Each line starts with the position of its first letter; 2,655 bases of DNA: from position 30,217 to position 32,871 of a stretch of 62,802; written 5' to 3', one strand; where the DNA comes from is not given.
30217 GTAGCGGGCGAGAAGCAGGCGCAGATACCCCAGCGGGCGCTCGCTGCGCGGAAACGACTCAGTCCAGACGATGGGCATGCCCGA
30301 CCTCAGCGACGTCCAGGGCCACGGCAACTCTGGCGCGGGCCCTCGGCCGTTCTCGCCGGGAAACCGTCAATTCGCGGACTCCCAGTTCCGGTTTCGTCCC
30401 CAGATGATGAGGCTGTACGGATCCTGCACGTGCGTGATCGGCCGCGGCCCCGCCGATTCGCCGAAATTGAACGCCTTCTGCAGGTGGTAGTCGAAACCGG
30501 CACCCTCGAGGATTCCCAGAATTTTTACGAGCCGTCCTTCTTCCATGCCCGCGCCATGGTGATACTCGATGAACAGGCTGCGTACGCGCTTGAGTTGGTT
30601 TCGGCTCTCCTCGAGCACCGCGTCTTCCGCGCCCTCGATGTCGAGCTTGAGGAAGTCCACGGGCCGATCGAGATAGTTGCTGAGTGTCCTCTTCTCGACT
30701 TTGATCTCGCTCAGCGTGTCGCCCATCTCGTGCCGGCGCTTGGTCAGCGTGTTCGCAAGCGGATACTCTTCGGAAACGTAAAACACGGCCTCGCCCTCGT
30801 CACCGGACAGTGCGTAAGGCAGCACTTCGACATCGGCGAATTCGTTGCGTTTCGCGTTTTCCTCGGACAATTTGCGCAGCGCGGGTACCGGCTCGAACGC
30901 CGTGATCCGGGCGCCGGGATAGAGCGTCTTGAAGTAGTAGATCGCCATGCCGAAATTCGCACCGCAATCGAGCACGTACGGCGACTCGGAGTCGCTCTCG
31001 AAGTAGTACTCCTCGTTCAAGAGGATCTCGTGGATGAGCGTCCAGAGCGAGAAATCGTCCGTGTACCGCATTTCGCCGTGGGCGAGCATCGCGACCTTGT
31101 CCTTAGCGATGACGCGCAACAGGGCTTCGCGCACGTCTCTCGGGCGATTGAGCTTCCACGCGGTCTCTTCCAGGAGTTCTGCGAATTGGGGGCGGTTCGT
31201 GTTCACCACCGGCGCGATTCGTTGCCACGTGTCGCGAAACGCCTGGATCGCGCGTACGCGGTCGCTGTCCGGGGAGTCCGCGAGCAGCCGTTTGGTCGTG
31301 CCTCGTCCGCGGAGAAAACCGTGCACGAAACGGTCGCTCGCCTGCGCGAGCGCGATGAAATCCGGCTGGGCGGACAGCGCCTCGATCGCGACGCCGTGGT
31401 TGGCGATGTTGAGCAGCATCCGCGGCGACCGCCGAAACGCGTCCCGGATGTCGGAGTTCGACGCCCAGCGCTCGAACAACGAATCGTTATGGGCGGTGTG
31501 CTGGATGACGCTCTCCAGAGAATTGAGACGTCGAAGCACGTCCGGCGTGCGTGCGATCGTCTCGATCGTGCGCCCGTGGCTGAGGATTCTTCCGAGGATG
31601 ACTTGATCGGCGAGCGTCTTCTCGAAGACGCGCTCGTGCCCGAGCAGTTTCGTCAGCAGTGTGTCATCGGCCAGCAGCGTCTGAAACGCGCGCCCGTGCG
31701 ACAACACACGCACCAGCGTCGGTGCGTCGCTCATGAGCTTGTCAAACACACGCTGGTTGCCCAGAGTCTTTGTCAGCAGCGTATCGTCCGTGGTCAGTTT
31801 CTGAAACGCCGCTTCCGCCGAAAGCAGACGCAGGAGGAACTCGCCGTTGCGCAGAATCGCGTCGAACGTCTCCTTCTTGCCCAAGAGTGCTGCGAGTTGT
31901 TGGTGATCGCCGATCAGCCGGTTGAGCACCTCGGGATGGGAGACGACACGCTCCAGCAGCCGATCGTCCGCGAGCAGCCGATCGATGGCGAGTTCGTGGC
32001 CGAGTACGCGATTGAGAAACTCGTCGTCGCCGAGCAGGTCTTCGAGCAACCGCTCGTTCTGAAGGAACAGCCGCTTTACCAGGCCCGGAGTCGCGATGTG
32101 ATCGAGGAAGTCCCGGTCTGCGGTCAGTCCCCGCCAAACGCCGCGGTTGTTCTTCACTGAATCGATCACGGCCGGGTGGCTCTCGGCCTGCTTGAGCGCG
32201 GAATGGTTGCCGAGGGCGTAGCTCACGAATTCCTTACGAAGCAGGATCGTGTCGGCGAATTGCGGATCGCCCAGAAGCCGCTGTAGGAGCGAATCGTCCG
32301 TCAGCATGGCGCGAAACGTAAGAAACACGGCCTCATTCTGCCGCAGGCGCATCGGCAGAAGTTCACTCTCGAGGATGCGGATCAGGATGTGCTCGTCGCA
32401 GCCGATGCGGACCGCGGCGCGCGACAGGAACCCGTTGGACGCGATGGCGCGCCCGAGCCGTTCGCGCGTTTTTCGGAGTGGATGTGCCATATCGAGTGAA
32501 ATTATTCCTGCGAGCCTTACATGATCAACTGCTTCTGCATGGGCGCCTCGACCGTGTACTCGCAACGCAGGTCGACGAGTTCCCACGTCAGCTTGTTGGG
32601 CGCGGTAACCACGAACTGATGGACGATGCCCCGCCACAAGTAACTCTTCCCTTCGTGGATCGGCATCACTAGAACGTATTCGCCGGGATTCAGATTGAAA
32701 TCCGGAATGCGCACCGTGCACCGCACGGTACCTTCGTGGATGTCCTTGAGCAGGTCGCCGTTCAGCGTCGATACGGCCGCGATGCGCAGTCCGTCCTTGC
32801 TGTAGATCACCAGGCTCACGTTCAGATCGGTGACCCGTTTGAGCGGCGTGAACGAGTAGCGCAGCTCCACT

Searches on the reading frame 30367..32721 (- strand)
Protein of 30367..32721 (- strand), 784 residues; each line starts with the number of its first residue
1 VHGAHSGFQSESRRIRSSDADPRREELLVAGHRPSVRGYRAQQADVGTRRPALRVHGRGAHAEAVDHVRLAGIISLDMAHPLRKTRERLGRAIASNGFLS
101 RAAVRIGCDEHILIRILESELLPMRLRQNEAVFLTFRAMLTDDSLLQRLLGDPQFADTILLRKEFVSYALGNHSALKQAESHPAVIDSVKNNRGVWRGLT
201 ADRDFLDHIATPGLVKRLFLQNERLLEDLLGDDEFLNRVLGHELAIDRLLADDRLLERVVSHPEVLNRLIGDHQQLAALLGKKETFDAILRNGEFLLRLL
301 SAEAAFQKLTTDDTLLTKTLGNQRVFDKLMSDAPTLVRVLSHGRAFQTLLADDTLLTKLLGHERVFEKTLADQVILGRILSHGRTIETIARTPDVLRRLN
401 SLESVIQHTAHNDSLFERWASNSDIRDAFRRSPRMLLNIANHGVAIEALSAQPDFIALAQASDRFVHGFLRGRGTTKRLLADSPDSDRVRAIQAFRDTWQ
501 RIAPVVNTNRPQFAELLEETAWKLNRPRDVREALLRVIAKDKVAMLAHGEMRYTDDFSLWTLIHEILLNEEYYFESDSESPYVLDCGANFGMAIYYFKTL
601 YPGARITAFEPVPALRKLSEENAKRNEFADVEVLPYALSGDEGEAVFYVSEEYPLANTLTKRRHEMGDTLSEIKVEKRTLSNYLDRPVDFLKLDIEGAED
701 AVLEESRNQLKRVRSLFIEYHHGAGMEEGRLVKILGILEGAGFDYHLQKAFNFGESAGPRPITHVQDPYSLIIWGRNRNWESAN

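Call 15: search_protein_families(library=pfam, proteins=[window:30367-32721:-], max_evalue=0.001)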
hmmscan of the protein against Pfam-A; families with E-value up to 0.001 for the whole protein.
window:30367-32721:- (784 aa): 1 family
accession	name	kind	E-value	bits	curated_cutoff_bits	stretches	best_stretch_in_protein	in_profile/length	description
PF05050.19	Methyltransf_21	-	3.8e-19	69.9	22.7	1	585-745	1-173/173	Methyltransferase FkbM domain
